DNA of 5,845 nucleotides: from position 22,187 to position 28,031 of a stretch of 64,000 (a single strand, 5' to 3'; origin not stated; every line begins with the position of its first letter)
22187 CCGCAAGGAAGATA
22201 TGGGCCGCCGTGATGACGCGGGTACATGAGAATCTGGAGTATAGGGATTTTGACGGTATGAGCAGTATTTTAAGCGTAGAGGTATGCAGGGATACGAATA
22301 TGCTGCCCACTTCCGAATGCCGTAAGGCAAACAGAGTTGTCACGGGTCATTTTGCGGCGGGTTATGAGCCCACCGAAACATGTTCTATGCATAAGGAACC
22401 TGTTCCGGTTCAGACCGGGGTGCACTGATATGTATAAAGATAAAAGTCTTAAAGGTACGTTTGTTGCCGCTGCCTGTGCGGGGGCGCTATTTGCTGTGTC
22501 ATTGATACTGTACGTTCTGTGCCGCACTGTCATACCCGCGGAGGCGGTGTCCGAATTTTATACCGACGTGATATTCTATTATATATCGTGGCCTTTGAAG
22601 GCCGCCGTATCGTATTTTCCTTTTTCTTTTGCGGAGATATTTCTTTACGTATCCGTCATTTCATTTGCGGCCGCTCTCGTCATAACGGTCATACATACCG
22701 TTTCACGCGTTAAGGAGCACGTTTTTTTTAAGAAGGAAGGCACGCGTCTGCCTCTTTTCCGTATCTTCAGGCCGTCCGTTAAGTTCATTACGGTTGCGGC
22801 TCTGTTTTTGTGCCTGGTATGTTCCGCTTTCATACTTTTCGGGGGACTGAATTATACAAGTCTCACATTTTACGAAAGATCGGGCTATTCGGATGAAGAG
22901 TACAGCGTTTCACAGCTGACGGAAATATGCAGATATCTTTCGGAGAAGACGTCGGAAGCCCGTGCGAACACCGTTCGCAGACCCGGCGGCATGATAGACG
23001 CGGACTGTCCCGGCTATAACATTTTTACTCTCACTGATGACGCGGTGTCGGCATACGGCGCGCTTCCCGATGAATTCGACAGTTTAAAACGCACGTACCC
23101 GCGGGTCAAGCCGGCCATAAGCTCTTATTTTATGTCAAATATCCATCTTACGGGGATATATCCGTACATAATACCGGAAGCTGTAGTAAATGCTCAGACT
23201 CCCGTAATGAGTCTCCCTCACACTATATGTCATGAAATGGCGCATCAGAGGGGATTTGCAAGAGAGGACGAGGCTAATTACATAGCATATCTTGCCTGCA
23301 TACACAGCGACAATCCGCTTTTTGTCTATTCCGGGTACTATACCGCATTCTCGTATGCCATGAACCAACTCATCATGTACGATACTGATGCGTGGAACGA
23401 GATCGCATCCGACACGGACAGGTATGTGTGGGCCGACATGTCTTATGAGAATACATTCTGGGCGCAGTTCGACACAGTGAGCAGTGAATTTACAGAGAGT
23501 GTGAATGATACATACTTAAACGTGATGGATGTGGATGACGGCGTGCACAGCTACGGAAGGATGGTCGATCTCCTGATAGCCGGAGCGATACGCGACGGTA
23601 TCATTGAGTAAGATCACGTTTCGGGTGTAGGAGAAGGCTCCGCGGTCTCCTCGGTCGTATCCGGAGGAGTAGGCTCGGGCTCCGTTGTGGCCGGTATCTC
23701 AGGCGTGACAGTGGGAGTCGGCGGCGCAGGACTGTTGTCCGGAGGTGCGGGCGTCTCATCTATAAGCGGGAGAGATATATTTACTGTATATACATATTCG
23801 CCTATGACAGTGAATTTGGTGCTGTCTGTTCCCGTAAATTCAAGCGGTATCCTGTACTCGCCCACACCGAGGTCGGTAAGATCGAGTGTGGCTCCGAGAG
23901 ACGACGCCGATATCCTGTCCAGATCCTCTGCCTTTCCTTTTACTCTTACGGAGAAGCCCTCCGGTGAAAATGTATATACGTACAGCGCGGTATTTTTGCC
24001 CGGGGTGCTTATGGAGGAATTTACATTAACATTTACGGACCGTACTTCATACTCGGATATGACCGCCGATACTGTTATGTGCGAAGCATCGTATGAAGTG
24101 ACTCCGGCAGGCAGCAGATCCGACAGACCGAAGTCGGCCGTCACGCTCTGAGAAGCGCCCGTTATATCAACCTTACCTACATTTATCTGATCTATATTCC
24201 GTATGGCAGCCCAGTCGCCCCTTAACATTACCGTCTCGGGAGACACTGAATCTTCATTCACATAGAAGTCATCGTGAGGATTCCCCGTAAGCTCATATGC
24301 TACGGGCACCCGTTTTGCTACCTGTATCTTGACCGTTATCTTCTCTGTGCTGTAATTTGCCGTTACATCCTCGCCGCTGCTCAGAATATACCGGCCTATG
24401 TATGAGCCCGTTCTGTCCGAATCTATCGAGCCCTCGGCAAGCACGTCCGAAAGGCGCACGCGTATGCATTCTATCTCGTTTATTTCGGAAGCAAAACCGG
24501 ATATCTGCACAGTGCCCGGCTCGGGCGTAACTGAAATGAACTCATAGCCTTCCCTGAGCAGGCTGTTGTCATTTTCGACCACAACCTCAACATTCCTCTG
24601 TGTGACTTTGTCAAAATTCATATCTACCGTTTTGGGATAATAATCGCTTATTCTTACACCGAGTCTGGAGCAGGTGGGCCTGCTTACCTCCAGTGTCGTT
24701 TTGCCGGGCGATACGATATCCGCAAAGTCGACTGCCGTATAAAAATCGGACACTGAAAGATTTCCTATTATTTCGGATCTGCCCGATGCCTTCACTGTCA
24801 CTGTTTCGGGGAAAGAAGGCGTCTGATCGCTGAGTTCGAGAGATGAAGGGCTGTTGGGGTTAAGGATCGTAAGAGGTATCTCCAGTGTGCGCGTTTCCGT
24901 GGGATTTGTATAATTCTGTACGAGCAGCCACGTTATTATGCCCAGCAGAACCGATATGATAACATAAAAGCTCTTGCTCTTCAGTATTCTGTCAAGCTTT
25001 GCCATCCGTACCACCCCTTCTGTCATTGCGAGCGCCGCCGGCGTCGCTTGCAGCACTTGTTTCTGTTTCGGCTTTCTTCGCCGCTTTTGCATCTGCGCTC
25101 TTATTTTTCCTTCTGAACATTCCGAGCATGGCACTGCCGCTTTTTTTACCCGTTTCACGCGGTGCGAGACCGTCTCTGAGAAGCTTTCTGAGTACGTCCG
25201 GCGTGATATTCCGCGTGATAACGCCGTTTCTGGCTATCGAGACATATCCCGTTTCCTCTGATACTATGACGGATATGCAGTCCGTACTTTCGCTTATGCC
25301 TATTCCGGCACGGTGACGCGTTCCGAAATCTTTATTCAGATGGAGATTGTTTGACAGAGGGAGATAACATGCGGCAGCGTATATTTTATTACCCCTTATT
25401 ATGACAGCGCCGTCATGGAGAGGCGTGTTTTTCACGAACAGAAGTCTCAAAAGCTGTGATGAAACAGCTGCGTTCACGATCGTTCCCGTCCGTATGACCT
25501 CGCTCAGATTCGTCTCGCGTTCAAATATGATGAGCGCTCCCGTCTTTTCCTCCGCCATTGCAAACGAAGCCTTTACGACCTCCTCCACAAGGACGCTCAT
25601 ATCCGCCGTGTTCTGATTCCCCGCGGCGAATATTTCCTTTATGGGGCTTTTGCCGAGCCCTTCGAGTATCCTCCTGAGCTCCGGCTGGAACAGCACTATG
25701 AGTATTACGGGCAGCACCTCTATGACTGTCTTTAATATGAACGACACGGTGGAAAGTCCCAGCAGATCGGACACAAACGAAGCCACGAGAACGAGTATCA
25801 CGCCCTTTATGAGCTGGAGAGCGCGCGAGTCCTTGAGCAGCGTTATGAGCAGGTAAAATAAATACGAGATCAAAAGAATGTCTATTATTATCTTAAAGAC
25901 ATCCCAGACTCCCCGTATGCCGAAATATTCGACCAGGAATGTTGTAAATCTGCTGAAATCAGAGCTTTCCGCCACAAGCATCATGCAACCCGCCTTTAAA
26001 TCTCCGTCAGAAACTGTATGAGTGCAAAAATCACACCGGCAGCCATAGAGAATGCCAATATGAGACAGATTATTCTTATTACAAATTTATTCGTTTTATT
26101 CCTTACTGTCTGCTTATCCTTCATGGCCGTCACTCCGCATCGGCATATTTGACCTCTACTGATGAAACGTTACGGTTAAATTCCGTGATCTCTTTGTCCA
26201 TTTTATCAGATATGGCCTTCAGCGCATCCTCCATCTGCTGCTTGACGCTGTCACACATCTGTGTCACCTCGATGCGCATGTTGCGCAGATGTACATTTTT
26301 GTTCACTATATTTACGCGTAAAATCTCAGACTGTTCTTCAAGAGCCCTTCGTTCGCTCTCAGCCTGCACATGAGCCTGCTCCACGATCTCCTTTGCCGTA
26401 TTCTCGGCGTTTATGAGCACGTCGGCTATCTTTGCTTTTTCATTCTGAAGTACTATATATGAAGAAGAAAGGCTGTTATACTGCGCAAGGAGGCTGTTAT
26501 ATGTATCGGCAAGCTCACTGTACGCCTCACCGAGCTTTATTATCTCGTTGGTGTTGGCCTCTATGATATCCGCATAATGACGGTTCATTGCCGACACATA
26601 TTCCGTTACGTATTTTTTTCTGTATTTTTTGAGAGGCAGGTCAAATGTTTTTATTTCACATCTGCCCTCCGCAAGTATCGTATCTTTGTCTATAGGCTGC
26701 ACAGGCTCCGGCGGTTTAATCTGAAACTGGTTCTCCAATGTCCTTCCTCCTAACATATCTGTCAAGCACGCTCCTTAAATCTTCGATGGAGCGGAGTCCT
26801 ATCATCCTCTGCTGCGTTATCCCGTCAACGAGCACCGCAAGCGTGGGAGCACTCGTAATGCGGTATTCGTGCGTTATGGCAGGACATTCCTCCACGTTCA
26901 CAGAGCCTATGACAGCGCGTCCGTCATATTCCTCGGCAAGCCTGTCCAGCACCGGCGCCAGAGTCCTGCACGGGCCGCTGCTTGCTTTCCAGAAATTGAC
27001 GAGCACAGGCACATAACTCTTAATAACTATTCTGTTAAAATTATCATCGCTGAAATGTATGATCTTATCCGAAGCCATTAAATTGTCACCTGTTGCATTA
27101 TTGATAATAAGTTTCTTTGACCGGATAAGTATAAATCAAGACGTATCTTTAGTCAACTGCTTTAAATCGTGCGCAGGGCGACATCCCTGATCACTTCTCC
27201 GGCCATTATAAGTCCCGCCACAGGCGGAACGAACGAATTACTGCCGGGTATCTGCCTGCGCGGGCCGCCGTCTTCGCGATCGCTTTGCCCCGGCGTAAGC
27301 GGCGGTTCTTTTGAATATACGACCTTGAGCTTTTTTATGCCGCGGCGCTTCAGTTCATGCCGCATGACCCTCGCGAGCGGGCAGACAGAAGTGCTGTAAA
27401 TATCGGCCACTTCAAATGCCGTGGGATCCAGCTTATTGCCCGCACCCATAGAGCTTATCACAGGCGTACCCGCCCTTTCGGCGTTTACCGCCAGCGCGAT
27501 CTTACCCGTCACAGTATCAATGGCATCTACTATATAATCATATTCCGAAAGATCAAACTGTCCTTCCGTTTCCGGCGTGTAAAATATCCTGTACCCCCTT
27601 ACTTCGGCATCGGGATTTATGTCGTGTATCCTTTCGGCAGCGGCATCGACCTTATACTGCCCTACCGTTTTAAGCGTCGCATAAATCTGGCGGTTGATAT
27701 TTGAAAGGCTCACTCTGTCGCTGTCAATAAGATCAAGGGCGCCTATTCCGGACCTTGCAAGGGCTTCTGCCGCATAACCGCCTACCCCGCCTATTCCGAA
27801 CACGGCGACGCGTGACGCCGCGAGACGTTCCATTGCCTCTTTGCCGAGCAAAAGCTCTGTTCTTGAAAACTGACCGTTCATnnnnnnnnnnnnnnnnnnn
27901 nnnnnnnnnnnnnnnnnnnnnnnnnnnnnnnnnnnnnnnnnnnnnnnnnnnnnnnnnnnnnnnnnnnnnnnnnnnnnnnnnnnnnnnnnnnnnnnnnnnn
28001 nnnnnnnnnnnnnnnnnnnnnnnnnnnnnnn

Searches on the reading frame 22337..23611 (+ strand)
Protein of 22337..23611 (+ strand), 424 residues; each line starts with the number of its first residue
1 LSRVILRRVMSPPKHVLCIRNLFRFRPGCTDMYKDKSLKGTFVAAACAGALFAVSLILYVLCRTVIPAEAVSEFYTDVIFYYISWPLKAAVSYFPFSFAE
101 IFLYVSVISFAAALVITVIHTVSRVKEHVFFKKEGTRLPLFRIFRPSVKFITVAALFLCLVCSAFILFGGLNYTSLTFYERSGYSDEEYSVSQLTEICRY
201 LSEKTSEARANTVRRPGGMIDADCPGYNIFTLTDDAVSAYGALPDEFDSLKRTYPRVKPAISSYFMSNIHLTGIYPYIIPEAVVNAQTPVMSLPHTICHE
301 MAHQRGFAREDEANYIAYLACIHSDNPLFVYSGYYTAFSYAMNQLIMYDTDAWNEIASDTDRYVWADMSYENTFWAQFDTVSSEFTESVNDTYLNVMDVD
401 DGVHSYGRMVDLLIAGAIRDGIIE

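Call 72: search_protein_families(library=pfam, proteins=[window:22337-23611:+], max_evalue=0.001)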
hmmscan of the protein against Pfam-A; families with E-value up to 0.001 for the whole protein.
window:22337-23611:+ (424 aa): 1 family
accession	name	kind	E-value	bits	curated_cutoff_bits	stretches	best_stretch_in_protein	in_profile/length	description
PF12725.13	DUF3810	-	7.4e-85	285.5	28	1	75-414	1-311/311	Protein of unknown function (DUF3810)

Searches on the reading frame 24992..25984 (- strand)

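Call 72: search_protein_families(library=pfam, proteins=[window:24992-25984:-], max_evalue=0.001)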
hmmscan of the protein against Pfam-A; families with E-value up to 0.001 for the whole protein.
window:24992-25984:- (330 aa): 2 families
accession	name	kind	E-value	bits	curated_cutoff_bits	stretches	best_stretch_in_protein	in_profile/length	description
PF02457.21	DAC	-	8.7e-43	145.1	27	1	138-255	2-118/119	DisA bacterial checkpoint controller nucleotide-binding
PF19293.4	CdaA_N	-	7.7e-08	32.8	23.8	1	30-102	7-80/81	CdaA N-terminal transmembrane domain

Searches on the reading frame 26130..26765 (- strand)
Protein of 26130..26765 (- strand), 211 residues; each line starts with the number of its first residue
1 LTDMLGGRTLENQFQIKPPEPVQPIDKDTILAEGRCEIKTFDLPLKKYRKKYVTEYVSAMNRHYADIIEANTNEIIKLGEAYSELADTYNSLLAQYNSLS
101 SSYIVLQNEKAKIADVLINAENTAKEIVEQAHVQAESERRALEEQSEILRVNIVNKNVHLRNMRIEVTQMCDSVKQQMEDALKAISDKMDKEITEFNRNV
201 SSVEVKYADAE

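Call 73: search_protein_families(library=pfam, proteins=[window:26130-26765:-], max_evalue=0.001)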
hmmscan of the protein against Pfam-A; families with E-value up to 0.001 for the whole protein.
window:26130-26765:- (211 aa): 1 family
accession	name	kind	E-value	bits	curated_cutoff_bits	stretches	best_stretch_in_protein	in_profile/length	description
PF16712.10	SCAB_CC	-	0.00062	20.1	25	0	147-203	40-96/168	Coiled-coil regions of plant-specific actin-binding protein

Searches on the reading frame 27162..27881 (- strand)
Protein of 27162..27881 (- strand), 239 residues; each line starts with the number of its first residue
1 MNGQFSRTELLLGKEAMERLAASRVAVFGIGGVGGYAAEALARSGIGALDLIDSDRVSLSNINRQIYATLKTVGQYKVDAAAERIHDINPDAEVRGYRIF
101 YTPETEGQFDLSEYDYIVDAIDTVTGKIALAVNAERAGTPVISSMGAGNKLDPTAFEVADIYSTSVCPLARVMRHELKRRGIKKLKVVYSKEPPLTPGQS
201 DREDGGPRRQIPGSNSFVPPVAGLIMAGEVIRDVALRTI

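Call 73: search_protein_families(library=pfam, proteins=[window:27162-27881:-], max_evalue=0.001)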
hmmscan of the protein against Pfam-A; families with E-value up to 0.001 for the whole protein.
window:27162-27881:- (239 aa): 1 family
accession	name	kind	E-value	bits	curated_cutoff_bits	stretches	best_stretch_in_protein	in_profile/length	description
PF00899.27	ThiF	-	1.3e-40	139.4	28.1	1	11-231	9-199/238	ThiF family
